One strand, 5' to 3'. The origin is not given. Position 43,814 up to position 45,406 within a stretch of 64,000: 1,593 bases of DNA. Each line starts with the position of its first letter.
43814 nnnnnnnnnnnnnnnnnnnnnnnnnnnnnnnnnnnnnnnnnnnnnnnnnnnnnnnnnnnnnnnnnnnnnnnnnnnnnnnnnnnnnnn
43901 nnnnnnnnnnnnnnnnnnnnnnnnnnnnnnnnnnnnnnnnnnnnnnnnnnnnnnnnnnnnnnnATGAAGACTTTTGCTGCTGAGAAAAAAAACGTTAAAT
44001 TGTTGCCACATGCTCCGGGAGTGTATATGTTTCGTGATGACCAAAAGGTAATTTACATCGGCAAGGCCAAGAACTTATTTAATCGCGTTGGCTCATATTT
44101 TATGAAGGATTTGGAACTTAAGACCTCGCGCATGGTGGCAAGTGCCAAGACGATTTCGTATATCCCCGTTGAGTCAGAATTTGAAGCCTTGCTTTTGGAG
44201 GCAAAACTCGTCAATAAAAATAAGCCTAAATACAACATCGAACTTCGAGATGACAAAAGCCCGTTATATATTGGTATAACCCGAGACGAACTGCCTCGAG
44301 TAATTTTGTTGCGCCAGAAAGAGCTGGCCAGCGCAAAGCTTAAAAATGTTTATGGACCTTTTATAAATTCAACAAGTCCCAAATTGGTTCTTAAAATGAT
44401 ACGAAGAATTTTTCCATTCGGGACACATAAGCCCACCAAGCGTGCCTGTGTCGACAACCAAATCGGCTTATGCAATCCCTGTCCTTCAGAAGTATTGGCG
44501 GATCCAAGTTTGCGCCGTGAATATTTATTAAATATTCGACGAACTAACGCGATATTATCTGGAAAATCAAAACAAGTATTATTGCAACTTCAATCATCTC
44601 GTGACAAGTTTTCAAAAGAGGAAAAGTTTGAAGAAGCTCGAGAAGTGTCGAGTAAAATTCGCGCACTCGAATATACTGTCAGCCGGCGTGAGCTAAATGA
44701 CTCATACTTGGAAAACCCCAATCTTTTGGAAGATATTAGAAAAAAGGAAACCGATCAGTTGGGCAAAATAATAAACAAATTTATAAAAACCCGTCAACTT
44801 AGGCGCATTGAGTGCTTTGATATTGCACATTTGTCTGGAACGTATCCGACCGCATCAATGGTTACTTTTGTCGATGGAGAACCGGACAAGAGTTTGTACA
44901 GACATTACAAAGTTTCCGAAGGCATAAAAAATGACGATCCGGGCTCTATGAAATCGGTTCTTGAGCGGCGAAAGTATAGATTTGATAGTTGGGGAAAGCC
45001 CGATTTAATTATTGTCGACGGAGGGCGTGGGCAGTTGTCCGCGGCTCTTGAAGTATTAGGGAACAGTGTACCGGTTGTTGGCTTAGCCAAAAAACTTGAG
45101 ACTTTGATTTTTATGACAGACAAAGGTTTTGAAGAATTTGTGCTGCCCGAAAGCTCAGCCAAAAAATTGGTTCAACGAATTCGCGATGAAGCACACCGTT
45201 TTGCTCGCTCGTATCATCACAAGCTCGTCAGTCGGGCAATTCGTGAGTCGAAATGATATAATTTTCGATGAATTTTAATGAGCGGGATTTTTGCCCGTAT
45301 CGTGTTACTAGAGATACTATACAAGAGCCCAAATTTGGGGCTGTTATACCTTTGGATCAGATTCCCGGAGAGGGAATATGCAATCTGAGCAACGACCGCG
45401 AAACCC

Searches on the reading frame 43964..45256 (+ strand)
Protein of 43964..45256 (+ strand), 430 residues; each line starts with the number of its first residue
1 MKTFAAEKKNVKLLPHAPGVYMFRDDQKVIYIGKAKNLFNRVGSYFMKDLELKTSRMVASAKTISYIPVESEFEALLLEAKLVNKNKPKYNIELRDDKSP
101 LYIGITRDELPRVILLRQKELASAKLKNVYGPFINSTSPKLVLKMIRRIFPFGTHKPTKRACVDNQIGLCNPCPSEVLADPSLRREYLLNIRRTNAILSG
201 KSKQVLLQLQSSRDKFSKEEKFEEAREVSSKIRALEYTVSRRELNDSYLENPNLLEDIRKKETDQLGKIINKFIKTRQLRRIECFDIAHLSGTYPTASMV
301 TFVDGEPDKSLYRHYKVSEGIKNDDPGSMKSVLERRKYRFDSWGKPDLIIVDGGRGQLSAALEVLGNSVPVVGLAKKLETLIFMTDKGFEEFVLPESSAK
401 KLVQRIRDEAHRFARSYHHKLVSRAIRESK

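Call 42: search_protein_families(library=pfam, proteins=[window:43964-45256:+], max_evalue=0.01)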
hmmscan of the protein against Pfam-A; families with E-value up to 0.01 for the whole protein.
window:43964-45256:+ (430 aa): 2 families
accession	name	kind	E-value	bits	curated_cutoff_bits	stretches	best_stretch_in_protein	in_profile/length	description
PF08459.17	UvrC_RNaseH_dom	-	1.7e-39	135.7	22.3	1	277-414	8-158/159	UvrC RNAse H endonuclease domain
PF01541.30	GIY-YIG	-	2e-08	34.8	22.6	1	19-91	3-78/78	GIY-YIG catalytic domain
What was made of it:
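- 43964..45256 (+): uvrC, overlapping the preceding gene by 4 nt. Probably in the same operon. GIY-YIG plus UvrC RNase H domains (call 42).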
